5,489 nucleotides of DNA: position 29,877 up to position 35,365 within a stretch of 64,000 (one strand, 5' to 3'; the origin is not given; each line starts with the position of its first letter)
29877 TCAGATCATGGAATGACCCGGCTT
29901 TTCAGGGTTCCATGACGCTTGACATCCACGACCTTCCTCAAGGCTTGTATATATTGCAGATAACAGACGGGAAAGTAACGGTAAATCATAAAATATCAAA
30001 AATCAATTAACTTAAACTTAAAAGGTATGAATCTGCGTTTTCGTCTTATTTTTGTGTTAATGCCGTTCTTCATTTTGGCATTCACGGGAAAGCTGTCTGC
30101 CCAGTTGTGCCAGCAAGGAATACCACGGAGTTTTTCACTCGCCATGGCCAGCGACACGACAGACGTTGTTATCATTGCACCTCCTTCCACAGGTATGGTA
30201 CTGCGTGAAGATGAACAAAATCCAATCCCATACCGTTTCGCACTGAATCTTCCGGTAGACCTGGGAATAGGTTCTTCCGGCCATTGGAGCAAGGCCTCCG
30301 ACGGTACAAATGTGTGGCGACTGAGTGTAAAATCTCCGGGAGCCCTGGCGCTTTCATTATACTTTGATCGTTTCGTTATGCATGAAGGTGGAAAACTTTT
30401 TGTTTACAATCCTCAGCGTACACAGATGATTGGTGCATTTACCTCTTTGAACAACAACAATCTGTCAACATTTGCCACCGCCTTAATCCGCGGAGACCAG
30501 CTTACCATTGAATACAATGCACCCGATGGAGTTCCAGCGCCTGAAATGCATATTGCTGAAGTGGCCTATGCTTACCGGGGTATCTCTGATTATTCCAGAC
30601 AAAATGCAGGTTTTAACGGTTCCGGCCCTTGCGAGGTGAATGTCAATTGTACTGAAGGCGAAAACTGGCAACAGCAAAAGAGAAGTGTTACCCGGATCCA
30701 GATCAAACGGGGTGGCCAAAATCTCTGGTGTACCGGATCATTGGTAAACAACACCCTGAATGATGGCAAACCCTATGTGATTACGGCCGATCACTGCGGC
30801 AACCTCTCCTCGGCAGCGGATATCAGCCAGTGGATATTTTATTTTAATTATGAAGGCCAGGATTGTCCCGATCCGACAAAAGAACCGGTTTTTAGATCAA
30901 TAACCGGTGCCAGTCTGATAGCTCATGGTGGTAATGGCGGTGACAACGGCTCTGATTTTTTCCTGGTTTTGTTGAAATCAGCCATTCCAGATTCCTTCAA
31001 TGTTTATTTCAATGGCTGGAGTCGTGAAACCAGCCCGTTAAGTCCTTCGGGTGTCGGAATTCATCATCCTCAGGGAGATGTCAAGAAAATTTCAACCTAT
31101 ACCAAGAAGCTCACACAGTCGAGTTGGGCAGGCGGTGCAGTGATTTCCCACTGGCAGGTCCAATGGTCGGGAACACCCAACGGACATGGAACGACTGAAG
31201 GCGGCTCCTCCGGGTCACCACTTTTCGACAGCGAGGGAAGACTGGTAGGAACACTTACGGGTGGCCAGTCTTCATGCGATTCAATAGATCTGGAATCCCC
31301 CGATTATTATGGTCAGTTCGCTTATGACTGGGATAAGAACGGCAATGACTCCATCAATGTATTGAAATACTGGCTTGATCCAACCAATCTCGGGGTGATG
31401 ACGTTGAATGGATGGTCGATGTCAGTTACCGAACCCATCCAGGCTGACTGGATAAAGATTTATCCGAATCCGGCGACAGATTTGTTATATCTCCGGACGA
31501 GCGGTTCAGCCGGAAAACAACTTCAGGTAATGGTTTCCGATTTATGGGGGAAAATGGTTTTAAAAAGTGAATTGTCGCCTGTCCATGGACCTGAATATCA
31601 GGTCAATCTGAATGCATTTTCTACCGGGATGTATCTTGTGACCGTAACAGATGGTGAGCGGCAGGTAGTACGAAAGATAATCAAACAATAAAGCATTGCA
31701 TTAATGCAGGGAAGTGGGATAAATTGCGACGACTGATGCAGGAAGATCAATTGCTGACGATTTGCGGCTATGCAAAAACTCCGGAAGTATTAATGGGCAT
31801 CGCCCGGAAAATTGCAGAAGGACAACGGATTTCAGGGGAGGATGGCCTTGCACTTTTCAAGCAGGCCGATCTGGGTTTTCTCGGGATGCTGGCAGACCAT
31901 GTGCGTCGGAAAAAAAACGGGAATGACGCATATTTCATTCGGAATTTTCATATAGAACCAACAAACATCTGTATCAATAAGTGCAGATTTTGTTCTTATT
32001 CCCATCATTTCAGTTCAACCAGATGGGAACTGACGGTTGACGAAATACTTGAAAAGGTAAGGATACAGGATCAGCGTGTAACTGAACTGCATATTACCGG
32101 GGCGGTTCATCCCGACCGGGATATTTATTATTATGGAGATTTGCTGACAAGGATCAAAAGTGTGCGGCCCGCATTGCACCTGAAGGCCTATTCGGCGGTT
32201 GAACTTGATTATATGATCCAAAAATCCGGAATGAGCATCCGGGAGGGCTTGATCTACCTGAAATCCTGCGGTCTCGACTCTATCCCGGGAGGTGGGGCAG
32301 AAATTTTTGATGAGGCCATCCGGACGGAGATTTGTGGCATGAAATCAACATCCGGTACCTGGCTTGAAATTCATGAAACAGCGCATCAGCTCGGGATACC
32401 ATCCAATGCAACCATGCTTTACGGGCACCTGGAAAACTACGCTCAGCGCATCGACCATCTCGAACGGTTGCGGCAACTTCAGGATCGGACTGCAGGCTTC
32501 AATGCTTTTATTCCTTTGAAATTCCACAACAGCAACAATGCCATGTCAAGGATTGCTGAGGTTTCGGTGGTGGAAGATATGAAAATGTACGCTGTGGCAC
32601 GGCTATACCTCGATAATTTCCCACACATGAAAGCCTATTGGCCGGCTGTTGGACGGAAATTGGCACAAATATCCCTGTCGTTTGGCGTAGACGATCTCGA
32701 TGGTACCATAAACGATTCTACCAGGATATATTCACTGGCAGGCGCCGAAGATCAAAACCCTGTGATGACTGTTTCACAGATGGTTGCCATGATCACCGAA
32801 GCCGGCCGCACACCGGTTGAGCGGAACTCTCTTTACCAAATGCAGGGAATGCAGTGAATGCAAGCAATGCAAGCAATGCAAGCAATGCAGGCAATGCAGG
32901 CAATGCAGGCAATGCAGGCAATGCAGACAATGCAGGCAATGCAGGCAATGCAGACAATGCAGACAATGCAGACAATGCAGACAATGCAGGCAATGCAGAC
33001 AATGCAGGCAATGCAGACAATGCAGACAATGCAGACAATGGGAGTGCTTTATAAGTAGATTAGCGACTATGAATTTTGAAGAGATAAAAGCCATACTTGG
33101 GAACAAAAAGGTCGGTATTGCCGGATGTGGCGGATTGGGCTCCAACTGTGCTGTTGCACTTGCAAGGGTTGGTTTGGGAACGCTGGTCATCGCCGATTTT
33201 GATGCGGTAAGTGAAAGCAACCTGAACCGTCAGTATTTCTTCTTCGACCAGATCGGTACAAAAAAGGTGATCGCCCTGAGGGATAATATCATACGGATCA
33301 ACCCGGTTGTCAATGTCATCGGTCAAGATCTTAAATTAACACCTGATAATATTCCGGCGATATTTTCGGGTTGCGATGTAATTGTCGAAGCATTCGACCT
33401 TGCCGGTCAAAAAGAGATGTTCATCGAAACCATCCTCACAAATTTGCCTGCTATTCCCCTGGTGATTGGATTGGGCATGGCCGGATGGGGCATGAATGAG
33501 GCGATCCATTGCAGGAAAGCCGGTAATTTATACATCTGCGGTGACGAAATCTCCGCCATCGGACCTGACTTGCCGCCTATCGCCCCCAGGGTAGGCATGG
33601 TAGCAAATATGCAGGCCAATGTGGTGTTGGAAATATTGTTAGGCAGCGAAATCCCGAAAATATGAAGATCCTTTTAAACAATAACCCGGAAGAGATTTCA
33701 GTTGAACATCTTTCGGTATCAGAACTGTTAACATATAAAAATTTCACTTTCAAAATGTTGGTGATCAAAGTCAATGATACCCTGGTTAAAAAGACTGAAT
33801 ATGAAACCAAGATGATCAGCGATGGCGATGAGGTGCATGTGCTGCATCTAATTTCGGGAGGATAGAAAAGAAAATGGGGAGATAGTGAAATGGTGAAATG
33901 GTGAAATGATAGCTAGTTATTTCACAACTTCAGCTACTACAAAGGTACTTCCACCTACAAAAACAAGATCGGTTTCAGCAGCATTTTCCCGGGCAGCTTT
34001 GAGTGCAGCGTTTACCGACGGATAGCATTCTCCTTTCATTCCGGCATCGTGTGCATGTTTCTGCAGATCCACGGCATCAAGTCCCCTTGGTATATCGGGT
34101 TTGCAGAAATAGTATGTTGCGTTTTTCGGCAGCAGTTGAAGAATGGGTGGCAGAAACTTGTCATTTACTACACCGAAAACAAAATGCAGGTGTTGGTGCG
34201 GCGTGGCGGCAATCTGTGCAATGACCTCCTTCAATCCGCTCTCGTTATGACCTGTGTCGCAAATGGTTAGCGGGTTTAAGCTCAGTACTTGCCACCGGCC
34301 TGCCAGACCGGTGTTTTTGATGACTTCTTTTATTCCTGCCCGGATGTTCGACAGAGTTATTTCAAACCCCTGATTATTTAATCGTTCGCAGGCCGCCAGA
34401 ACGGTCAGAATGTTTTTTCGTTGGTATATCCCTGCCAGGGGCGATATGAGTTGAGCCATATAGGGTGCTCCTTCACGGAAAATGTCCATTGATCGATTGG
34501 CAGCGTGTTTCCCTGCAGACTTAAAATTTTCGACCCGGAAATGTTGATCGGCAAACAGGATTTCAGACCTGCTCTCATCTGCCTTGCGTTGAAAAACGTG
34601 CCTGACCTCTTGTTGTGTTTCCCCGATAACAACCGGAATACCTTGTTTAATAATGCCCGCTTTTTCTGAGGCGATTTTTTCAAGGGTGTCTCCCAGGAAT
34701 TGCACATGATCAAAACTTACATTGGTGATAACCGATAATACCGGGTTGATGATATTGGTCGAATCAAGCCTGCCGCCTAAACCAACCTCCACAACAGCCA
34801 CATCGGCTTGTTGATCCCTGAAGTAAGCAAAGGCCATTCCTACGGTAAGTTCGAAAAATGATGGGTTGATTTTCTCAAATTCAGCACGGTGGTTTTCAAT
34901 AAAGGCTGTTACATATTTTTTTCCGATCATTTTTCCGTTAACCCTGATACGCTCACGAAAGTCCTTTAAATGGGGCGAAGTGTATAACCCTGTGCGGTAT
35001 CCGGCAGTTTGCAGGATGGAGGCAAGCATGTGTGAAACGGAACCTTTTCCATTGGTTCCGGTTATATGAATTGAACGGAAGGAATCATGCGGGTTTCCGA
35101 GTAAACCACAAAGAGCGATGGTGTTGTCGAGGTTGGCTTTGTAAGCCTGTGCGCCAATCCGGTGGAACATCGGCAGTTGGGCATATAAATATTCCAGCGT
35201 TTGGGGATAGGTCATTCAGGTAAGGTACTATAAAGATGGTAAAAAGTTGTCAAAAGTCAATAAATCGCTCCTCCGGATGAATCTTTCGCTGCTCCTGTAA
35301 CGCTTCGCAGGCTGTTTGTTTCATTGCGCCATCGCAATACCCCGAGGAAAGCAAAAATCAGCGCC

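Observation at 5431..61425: Short tandem-repeat arrays sit on gene ends throughout the window, and three unit families recur at distant loci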

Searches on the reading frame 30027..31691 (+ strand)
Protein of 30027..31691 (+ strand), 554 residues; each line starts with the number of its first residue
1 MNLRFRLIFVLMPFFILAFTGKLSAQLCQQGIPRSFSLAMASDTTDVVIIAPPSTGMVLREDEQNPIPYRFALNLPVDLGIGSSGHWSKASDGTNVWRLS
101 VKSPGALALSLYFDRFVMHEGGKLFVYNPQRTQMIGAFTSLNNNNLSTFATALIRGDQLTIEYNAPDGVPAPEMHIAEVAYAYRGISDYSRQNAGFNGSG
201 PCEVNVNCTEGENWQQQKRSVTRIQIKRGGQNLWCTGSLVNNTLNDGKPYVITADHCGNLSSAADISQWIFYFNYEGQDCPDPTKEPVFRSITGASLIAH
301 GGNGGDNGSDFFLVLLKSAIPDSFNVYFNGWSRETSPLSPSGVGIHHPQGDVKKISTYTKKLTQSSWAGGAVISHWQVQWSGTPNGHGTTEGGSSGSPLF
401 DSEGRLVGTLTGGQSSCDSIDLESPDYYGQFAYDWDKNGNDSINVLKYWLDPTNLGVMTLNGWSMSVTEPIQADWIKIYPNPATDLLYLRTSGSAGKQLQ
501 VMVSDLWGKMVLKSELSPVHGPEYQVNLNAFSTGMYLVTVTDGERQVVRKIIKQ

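Call 17: search_protein_families(library=pfam, proteins=[window:30027-31691:+])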
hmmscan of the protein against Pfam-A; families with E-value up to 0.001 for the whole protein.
window:30027-31691:+ (554 aa): 3 families
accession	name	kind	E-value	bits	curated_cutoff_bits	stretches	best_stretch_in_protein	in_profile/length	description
PF18962.6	Por_Secre_tail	-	1.8e-13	51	27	1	478-552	1-74/75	Secretion system C-terminal sorting domain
PF00089.32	Trypsin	-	8.6e-07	29.4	20.6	1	220-421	14-205/220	Trypsin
PF13365.12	Trypsin_2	-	1.7e-05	26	27.6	1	235-408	1-143/144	Trypsin-like peptidase domain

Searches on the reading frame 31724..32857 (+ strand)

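Call 15: search_protein_families(library=pfam, proteins=[window:31724-32857:+])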
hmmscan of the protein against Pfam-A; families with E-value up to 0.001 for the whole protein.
window:31724-32857:+ (377 aa): 2 families
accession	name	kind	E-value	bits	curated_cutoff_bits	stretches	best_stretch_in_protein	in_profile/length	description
PF04055.27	Radical_SAM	-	2.3e-17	64.1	29.5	1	77-249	1-166/166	Radical SAM superfamily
PF19288.4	CofH_C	-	1.7e-15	57.4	27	1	257-374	2-119/125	CofH/MqnC C-terminal region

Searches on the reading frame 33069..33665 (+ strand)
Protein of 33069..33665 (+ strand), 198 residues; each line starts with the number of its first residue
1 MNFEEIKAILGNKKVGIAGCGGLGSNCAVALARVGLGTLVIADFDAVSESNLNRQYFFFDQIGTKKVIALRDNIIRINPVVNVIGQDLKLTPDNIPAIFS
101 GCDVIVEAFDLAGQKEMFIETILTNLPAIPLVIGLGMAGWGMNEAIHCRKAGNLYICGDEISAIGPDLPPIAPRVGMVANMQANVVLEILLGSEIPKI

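Call 15: search_protein_families(library=pfam, proteins=[window:33069-33665:+])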
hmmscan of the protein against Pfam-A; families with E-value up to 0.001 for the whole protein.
window:33069-33665:+ (198 aa): 1 family
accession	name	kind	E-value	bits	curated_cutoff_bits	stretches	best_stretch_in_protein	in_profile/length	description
PF00899.27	ThiF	-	3.8e-29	102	28.1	1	10-194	18-206/238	ThiF family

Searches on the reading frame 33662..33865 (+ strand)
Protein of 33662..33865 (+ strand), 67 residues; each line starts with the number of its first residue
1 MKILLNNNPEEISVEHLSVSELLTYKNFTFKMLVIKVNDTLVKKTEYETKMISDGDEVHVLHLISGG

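Call 17: search_protein_families(library=pfam, proteins=[window:33662-33865:+])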
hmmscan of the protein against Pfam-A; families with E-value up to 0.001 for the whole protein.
window:33662-33865:+ (67 aa): 1 family
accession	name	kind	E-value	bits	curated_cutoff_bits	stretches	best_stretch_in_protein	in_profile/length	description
PF02597.26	ThiS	-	6.9e-10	39.8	22.5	1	3-67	1-76/76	ThiS family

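Call 67: find_encoding_contigs(protein=window:33662-33865:+, flank=3000, max_places=8)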
Protein window:33662-33865:+ (67 aa): 10 contigs read that carry it; 6 places shown.
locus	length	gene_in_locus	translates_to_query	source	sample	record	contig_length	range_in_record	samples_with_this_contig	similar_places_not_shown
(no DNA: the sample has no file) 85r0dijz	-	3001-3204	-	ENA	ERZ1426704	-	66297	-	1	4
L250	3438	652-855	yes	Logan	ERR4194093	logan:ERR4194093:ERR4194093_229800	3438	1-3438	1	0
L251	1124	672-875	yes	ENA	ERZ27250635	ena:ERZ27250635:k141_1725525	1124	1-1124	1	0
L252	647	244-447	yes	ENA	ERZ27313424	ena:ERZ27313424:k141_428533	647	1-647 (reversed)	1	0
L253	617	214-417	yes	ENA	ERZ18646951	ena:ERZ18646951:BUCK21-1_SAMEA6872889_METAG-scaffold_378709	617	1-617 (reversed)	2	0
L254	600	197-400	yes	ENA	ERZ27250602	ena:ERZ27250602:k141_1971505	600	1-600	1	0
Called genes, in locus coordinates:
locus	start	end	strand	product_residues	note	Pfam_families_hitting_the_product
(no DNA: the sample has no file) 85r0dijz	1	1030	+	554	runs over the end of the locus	PF27052:Lysyl_endopep_N (faint), PF00089:Trypsin (weak), PF13365:Trypsin_2 (faint), PF18962:Por_Secre_tail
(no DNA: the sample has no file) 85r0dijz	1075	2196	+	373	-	PF04055:Radical_SAM, PF19288:CofH_C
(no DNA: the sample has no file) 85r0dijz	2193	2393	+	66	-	-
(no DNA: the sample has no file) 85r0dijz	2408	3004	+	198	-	PF00899:ThiF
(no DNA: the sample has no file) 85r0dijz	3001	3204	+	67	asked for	PF02597:ThiS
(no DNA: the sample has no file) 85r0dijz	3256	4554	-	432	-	PF08245:Mur_ligase_M, PF02875:Mur_ligase_C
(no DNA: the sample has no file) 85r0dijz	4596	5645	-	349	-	PF03702:AnmK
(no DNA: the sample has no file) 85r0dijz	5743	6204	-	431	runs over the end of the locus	PF01225:Mur_ligase (weak), PF08245:Mur_ligase_M, PF02875:Mur_ligase_C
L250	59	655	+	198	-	PF00899:ThiF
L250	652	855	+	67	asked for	PF02597:ThiS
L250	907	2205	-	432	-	PF08245:Mur_ligase_M, PF02875:Mur_ligase_C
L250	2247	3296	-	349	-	PF03702:AnmK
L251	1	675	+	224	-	?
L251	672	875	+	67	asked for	PF02597:ThiS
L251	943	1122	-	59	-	?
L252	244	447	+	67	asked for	PF02597:ThiS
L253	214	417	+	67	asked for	PF02597:ThiS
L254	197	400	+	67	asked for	PF02597:ThiS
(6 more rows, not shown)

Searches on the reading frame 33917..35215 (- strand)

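Call 15: search_protein_families(library=pfam, proteins=[window:33917-35215:-])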
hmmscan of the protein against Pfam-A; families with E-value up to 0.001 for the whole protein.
window:33917-35215:- (432 aa): 2 families
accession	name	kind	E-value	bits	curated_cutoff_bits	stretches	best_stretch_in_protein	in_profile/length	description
PF08245.18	Mur_ligase_M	-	2.2e-16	60.8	24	1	51-276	1-200/200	Mur ligase middle domain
PF02875.26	Mur_ligase_C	-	3.2e-15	57.5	28.4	1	306-423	1-126/127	Mur ligase, glutamate ligase domain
